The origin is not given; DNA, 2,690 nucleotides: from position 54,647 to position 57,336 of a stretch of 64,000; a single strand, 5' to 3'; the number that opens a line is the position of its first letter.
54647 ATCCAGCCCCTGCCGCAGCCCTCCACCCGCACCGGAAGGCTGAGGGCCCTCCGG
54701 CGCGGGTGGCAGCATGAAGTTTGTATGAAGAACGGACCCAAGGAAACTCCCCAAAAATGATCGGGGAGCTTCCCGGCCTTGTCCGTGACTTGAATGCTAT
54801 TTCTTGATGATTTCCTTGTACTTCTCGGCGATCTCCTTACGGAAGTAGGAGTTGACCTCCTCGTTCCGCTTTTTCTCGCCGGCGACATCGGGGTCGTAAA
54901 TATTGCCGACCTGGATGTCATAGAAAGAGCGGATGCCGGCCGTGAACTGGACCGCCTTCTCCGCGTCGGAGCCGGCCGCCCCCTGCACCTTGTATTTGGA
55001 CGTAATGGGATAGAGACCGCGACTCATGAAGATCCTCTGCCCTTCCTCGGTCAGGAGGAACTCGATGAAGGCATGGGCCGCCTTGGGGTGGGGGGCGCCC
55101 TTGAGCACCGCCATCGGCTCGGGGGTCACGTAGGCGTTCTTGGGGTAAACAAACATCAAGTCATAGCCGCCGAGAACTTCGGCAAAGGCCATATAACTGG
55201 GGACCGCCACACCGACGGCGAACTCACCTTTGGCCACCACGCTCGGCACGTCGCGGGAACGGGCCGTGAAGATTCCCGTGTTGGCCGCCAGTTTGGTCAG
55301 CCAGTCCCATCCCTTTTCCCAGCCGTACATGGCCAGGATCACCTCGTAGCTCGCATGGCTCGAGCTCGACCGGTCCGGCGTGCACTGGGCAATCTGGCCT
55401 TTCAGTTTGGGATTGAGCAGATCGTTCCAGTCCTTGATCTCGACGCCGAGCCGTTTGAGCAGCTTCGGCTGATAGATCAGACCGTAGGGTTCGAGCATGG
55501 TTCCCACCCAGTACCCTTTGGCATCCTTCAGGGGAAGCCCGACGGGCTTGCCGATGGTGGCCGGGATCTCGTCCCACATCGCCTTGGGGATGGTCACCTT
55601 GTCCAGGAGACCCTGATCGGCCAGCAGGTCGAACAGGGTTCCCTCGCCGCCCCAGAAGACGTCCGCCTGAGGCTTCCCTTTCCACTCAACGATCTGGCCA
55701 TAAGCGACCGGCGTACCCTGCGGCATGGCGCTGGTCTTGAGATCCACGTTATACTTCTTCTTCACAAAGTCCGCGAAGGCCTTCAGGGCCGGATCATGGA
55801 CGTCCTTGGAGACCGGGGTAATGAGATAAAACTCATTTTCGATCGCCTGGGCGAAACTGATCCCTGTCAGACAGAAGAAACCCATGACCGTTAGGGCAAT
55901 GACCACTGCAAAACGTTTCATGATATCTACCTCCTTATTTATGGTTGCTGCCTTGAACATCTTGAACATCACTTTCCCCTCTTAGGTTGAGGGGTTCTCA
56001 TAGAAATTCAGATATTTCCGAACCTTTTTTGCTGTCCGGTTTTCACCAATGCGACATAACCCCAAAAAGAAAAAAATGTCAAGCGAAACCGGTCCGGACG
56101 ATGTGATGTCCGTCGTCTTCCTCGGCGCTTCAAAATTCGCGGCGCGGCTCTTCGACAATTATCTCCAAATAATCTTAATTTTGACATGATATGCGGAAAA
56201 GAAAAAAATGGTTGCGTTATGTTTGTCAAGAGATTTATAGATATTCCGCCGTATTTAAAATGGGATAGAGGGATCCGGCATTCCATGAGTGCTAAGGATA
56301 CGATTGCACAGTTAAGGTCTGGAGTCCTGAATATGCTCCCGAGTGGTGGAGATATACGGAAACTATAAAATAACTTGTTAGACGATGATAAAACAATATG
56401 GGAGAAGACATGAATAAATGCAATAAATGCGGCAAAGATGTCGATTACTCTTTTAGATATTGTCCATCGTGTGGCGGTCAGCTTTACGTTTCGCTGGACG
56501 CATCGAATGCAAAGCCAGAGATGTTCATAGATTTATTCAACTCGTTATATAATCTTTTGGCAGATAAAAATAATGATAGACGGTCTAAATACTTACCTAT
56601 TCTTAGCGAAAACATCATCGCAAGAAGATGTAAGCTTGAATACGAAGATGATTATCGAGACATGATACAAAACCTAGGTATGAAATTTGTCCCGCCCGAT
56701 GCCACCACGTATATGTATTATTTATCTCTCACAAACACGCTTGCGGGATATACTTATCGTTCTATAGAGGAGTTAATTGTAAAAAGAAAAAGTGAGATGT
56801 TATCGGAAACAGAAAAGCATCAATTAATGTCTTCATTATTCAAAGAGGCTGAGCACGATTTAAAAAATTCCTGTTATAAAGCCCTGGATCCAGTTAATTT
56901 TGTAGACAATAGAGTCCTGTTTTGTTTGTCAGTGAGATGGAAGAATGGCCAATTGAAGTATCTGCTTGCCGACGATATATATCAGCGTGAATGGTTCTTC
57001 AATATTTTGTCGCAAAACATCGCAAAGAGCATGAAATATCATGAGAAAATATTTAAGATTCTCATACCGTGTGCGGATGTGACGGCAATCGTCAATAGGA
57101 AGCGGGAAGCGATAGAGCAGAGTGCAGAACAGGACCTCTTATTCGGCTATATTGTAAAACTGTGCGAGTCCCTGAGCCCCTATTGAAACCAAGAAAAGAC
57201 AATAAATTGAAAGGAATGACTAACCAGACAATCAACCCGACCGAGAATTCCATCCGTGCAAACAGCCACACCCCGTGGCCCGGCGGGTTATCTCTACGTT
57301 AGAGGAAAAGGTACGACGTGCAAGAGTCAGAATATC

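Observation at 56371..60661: Integron-like gene-cassette array with six attC-like sites and no integrase in view (CALIN-type)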

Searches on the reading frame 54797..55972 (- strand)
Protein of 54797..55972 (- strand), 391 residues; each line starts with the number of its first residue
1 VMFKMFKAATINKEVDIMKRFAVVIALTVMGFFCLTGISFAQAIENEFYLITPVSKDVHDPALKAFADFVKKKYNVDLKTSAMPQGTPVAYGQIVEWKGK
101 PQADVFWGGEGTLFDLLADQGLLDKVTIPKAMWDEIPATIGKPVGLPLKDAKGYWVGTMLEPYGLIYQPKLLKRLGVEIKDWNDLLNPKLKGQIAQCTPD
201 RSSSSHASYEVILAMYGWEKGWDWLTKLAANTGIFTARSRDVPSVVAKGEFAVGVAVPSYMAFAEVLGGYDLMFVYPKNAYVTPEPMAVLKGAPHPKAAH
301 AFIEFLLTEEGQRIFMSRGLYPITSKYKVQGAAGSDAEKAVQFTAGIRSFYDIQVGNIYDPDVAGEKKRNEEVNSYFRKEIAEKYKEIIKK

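Call 10: search_protein_families(library=pfam, proteins=[window:54797-55972:-], max_evalue=0.01)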
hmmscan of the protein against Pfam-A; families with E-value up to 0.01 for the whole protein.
window:54797-55972:- (391 aa): 4 families
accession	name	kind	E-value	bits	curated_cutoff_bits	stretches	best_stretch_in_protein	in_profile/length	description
PF13343.11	SBP_bac_6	-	3.1e-23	83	24.6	1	103-327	4-220/245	Bacterial extracellular solute-binding protein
PF13531.11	SBP_bac_11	-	1.8e-22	80.7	25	1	63-319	14-225/227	Bacterial extracellular solute-binding protein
PF13416.11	SBP_bac_8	-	1.1e-21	78.3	27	1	65-328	2-266/279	Bacterial extracellular solute-binding protein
PF01547.30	SBP_bac_1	-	2.8e-21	77.3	26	1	64-312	12-306/307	Bacterial extracellular solute-binding protein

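Call 14: find_related_loci(query=window:54797-55972:-, collection=genome_contigs, flank=10000)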
Query window:54797-55972:- (391 aa) in genome_contigs; peptide patterns used: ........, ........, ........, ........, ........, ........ (x = any residue, [..] = any of these).
278 stretches matched a pattern; 46 encode a relative of the query (tblastn E <= 1e-3); 45 distinct loci.
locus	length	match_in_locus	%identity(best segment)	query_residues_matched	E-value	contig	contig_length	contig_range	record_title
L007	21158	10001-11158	97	6-391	0e+0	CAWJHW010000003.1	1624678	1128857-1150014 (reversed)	MAG: uncultured candidate division NC10 bacterium isolate MFD03726.bin.1.177 genome assembly, contig: contig_18817, whol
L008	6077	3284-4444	95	5-391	0e+0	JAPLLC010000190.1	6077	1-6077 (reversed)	MAG: Candidatus Methylomirabilota bacterium isolate LacPavin_0419_WC70L_MAG_65_10 LacPavin_0419_WC70L_scaffold_479211, w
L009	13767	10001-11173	93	1-391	0e+0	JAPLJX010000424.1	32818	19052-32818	MAG: Deltaproteobacteria bacterium isolate LacPavin_0818_WC55_MAG_56_7 LacPavin_0818_WC55_scaffold_169219, whole genome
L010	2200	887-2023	96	13-391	0e+0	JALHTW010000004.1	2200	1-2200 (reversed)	MAG: Candidatus Aminicenantes bacterium isolate PFL34 seq_23980, whole genome shotgun sequence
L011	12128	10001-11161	93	5-391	0e+0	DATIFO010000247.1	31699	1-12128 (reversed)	MAG TPA_asm: Candidatus Methylomirabilis sp. isolate SMAG_U16397 k141_1502166, whole genome shotgun sequence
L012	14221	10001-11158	92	5-390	0e+0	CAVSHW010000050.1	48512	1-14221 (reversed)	MAG: uncultured candidate division NC10 bacterium isolate MFD01476.bin.2.107 genome assembly, contig: contig_65047, whol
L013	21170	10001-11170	91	1-390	0e+0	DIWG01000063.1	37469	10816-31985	MAG TPA_asm: Syntrophaceae bacterium UBA6112 UBA6112_contig_13934, whole genome shotgun sequence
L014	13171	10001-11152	93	8-391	0e+0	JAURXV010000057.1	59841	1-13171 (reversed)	MAG: Syntrophales bacterium isolate E10_metabat.bin.36 E10_k141_413478, whole genome shotgun sequence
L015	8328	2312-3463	93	8-391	0e+0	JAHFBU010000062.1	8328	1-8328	MAG: Syntrophaceae bacterium isolate nzgw205 NODE_23992_length_8329_cov_2.848197, whole genome shotgun sequence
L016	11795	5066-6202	93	12-391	0e+0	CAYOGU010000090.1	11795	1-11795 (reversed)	MAG TPA_asm: uncultured Syntrophus sp. isolate binchicken_co265_2 genome assembly, contig: NODE_8319_length_11795_cov_4.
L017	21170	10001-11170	89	2-391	0e+0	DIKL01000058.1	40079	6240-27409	MAG TPA_asm: Syntrophaceae bacterium UBA5619 UBA5619_contig_44184, whole genome shotgun sequence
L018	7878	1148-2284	92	12-391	0e+0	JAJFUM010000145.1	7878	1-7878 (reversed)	MAG: Deltaproteobacteria bacterium isolate bin.454 k141_2453504, whole genome shotgun sequence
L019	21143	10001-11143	91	11-391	0e+0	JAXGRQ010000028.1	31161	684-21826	MAG: Syntrophales bacterium isolate AnMBR.bin353 bin353_28, whole genome shotgun sequence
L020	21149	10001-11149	91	9-391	0e+0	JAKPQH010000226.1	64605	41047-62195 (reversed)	MAG: bacterium isolate JPNA_maxbin.176 k141_315629, whole genome shotgun sequence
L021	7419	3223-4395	90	1-391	0e+0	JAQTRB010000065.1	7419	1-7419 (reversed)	MAG: Syntrophales bacterium isolate STB_153 NODE_28474_length_7419_cov_5.571448_Sandtown_B, whole genome shotgun sequenc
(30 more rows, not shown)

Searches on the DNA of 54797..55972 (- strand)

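Call 47: search_with_rna_model(model_id=R1, sources=[L007, L008, L009, L010, L011, L012, L013, L014, L015, L016, L017, L018, L019, L020, L021, L022, L023, L024, L025, L026, L027, L028, L029, L030, L031, L032, L033, L034, L035, L036, L037, L038, L039, L040, L041, L042, L043, L044, L045, L046, L047, L048, L049, L052, L053, L054, L055, L056, L057], max_evalue=1, make_alignment=true)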
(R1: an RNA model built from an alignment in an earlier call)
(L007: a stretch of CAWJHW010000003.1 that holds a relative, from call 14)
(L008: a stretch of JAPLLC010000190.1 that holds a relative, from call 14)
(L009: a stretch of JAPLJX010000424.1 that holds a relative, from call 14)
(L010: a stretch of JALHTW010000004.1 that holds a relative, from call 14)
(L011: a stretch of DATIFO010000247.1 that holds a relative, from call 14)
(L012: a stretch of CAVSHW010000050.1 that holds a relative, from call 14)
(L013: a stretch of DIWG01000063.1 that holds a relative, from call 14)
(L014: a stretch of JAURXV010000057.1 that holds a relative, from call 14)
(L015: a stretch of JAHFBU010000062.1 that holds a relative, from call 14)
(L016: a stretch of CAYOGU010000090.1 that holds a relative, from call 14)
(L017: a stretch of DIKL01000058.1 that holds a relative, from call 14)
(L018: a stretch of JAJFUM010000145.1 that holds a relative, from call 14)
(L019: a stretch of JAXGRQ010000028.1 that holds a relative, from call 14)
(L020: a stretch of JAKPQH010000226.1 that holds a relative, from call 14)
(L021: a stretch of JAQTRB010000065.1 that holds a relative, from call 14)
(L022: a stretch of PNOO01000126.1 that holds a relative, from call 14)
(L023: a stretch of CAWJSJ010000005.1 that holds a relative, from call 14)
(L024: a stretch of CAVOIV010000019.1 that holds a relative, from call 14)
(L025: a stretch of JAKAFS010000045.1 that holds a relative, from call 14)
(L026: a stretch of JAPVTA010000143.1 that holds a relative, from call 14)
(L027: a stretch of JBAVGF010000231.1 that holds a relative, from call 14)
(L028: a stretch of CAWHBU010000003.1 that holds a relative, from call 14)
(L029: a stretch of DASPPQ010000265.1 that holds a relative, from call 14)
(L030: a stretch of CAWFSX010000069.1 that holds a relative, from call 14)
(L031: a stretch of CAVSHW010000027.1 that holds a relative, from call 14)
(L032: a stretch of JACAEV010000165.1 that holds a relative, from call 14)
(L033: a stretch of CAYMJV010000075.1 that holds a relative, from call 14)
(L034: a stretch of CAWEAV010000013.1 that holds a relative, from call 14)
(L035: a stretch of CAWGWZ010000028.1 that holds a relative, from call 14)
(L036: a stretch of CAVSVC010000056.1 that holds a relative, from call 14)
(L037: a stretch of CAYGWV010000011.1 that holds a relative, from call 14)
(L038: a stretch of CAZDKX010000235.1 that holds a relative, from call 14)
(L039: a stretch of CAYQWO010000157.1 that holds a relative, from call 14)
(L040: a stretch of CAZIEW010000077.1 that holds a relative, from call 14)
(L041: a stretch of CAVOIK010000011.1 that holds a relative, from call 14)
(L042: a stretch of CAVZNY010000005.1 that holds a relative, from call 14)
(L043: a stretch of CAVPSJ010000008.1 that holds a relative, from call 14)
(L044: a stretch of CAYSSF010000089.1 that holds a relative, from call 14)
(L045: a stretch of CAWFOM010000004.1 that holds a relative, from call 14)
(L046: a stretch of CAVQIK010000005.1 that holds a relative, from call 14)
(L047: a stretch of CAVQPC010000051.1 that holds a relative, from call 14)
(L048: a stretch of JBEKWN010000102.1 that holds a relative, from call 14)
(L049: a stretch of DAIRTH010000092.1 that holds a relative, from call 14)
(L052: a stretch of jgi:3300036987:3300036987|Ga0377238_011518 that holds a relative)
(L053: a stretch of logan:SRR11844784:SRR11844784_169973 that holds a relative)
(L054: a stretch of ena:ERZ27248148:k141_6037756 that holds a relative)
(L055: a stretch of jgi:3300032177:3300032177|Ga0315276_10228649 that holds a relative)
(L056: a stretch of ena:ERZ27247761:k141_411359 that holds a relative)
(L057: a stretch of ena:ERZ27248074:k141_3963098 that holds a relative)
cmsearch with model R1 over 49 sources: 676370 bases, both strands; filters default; matches with E-value up to 1: 10.
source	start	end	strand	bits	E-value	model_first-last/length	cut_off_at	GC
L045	18376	18440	+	85.8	5.3e-23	1-65/65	no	0.57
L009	9253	9315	+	77.9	1.6e-20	1-65/65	no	0.54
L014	7661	7723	+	75.3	1e-19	1-65/65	no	0.59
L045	17710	17774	+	72.2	9.6e-19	1-65/65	no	0.55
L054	989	1051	-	35.6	3.2e-07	1-65/65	no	0.54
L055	1190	1252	-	35.3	3.9e-07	1-65/65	no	0.54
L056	329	391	-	35.3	3.9e-07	1-65/65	no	0.54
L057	24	86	-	35.3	3.9e-07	1-65/65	no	0.54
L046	20920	20977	-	21.6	0.0082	1-65/65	no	0.57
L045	15691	15749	+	17.6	0.15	1-65/65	no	0.51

Alignment A6: 10 matches aligned to the model, 82 columns, each read 5' to 3' on its own strand. Consensus structure (alignment columns), stored with it:
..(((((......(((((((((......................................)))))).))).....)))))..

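Call 51: search_with_rna_model(model_id=R1, sources=[L009, L014, L045, L046, L058, L059, L060, L061, L062, L064, L065, L067, L068, L069, L070, L072, L073, L075, L077, L079, L080, L081, L082, L083, L084], max_evalue=0.05, make_alignment=true)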
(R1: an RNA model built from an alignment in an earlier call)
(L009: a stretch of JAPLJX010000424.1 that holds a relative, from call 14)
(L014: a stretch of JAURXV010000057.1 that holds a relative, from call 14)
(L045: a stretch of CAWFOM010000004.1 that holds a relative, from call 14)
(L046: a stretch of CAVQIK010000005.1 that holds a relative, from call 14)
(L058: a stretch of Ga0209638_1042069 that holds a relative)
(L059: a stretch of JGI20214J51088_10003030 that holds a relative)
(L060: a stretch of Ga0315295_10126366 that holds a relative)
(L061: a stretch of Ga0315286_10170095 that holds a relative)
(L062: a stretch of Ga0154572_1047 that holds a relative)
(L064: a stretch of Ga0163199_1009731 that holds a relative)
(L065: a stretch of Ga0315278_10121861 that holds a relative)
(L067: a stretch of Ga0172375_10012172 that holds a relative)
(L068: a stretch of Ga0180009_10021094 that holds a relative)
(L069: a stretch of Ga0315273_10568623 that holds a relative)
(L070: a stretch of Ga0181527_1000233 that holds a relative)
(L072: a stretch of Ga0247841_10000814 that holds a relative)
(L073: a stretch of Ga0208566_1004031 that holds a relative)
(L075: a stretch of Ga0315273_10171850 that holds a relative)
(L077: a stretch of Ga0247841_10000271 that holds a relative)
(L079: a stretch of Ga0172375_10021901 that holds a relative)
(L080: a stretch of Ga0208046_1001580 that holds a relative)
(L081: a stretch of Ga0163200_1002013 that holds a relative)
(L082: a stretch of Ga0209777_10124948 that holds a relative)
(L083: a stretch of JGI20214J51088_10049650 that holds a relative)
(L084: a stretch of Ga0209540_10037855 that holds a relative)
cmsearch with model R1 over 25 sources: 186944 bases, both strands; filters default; matches with E-value up to 0.05: 21.
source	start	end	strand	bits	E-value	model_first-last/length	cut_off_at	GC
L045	18376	18440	+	85.8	1.5e-23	1-65/65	no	0.57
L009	9253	9315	+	77.9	4.4e-21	1-65/65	no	0.54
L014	7661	7723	+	75.3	2.8e-20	1-65/65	no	0.59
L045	17710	17774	+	72.2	2.7e-19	1-65/65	no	0.55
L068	1676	1738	+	63.3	1.7e-16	1-65/65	no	0.67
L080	3082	3143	-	55.8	3.9e-14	1-65/65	no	0.53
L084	2089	2151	-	52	6e-13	1-65/65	no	0.59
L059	2657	2720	-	36.1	6.1e-08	1-65/65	no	0.56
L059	1465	1523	-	33.8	3.3e-07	1-65/65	no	0.61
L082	1780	1835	-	32.8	6.9e-07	1-65/65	no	0.54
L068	3229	3285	+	32.4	9.2e-07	1-65/65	no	0.63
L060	521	577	+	30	5.2e-06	1-65/65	no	0.58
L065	2240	2296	-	28.7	1.3e-05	1-65/65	no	0.56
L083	1141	1196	+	24.7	0.00025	1-65/65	no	0.57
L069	1181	1239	-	24.3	0.00032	1-65/65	no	0.64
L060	75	129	+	23.2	0.0007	1-65/65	no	0.51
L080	4570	4621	-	23.1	0.00075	1-65/65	no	0.5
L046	20920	20977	-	21.6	0.0023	1-65/65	no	0.57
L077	7628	7692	+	21.2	0.0031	1-65/65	no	0.65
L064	2908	2976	+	19.4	0.011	1-65/65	no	0.68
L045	15691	15749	+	17.6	0.042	1-65/65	no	0.51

Alignment A8: 21 matches aligned to the model, 93 columns, each read 5' to 3' on its own strand. Consensus structure (alignment columns), stored with it:
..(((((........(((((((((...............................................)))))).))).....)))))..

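Call 52: build_rna_model(alignment_id=A8)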
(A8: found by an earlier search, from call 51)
Model R2 built from alignment A8 (21 sequences, 93 columns); structure: stored with the alignment.
model positions 58; base pairs 14; branch points 0; effective number of sequences 16.74; information 0.961 bits per position. Calibrated on 0.2 Mb of random sequence (short: E-values are rough).
structure used (alignment columns):
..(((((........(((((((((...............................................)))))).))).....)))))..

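Call 54: search_with_rna_model(model_id=R2, source=window, filters=off, max_evalue=10, show_alignments=7)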
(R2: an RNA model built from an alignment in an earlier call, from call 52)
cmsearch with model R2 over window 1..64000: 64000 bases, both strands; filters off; matches with E-value up to 10: 20.
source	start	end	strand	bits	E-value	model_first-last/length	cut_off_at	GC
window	59624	59686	-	40.2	2.8e-08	1-58/58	no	0.59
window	60599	60661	-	37.6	1.4e-07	1-58/58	no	0.54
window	57218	57304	-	36.9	2.1e-07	1-58/58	no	0.56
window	58141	58199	-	35.1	6.4e-07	1-58/58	no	0.53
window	60172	60228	-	23.3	0.001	1-58/58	no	0.6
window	11293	11327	-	13.7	0.39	1-58/58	no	0.57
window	58141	58199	+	13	0.6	1-58/58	no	0.53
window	4155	4225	-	11.8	1.3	1-58/58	no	0.51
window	38234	38294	+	10.7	2.6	1-58/58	no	0.67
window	33729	33773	+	10.5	2.9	8-51/58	no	0.71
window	34866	34906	+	10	3.9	1-58/58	no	0.63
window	55412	55451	-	9.8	4.4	1-58/58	no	0.55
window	8616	8634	+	9.6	5.1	1-58/58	no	0.53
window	43854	43885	+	9.6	5.1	1-58/58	no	0.44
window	53814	53832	+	9.6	5.1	17-41/58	no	0.68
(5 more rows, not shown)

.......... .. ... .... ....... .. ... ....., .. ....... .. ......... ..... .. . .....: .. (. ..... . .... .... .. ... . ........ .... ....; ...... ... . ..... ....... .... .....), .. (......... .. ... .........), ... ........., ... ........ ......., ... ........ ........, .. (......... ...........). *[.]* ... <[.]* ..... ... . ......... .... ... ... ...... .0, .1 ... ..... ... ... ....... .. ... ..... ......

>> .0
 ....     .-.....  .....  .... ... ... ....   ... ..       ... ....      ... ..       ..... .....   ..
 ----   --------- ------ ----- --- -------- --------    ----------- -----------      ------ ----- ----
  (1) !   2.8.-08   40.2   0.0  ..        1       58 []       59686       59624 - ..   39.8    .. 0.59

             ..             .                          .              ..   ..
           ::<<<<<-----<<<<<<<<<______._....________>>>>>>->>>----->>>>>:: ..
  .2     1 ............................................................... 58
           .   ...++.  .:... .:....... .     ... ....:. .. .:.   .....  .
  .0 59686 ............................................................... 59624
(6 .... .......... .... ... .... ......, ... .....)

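Call 72: search_with_rna_model(model_id=R2, sources=[L089, L090, L091], filters=off, max_evalue=10)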
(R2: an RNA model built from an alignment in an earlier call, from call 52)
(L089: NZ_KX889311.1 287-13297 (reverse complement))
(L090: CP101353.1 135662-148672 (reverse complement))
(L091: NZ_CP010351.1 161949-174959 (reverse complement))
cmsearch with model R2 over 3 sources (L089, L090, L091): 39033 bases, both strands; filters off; matches with E-value up to 10: 37.
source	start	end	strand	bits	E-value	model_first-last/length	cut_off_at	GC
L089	3783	3890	+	39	3.6e-08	1-58/58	no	0.58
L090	3378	3437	+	34.9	4.6e-07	1-58/58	no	0.63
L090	973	1032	+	34.2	7e-07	1-58/58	no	0.55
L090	1829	1898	+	33.1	1.4e-06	1-58/58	no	0.6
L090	4234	4293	+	31.6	3.5e-06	1-58/58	no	0.57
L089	4359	4430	+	30.9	5.6e-06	1-58/58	no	0.58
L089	5268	5379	+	28.3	2.8e-05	1-58/58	no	0.51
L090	462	521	+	28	3.2e-05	1-58/58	no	0.53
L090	4907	4977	+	26.7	7.4e-05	1-58/58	no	0.52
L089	3144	3215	+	25.2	0.00019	1-58/58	no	0.62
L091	4617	4688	+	25.2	0.00019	1-58/58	no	0.62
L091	5256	5369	+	23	0.00075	1-58/58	no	0.59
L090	1357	1411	+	14.2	0.17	1-58/58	no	0.56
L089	4359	4430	-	13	0.37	1-58/58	no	0.58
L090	8799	8844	-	12.6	0.46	1-58/58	no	0.74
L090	8481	8506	-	11.8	0.77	14-45/58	no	0.58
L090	4234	4293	-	11.4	1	1-58/58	no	0.57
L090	462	521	-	11.3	1.1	1-58/58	no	0.53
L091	5256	5369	-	11.2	1.1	1-58/58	no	0.59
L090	8855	8891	+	11.1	1.2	1-58/58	no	0.62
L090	973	1032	-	10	2.3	1-58/58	no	0.55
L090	3378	3437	-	9.7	2.9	1-58/58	no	0.63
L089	4271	4319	+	8.6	5.7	1-58/58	no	0.51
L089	11534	11564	+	8.5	5.9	1-58/58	no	0.45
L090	12976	13003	-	8.5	6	1-58/58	no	0.68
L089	436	476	+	8.5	6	1-58/58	no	0.61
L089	3783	3802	-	8.3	6.7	1-58/58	no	0.55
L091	2000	2031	+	8.3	7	1-58/58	no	0.53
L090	12976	13003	+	8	8.3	1-58/58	no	0.68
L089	2808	2844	-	7.9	8.6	1-58/58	no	0.51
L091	4281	4317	-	7.9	8.6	1-58/58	no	0.51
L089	454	476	-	7.9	8.8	1-58/58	no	0.7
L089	3668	3720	+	7.8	9.1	1-58/58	no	0.47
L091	5141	5193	+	7.8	9.1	1-58/58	no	0.47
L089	2095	2128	+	7.7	9.6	1-58/58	no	0.56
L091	3568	3601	+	7.7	9.6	1-58/58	no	0.56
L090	3926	3955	-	7.7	9.9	1-58/58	no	0.57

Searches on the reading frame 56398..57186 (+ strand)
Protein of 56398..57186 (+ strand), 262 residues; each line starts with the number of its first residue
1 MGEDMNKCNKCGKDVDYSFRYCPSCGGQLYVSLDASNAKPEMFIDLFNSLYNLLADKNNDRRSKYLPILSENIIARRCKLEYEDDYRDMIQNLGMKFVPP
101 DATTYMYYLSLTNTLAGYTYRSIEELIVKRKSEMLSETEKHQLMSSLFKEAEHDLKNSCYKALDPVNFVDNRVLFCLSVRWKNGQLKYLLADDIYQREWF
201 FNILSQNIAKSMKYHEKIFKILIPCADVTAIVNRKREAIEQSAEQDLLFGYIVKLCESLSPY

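Call 10: search_protein_families(library=pfam, proteins=[window:56398-57186:+], max_evalue=0.01)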
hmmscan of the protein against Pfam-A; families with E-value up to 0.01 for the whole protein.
window:56398-57186:+ (262 aa): 5 families
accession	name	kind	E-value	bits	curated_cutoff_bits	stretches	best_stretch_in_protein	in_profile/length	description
PF17032.10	Zn_ribbon_15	-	9.4e-05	23.6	28.9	1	4-26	51-73/73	zinc-ribbon family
PF12773.13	DZR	-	0.00092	19.8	27.3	1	5-26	24-45/45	Double zinc ribbon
PF24460.1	DUF7575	-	0.0022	17.7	28.5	0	4-27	2-25/28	Domain of unknown function (DUF7575)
PF13240.11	Zn_Ribbon_1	-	0.0031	17.7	25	1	7-26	1-20/23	zinc-ribbon domain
PF13248.11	Zn_ribbon_3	-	0.0031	17.4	27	1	5-27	2-24/26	zinc-ribbon domain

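Call 65: search_protein_families(library=ncbifam, proteins=[window:56398-57186:+], max_evalue=0.001)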
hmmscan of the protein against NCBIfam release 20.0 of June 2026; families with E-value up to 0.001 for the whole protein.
window:56398-57186:+ (262 aa): 0 families
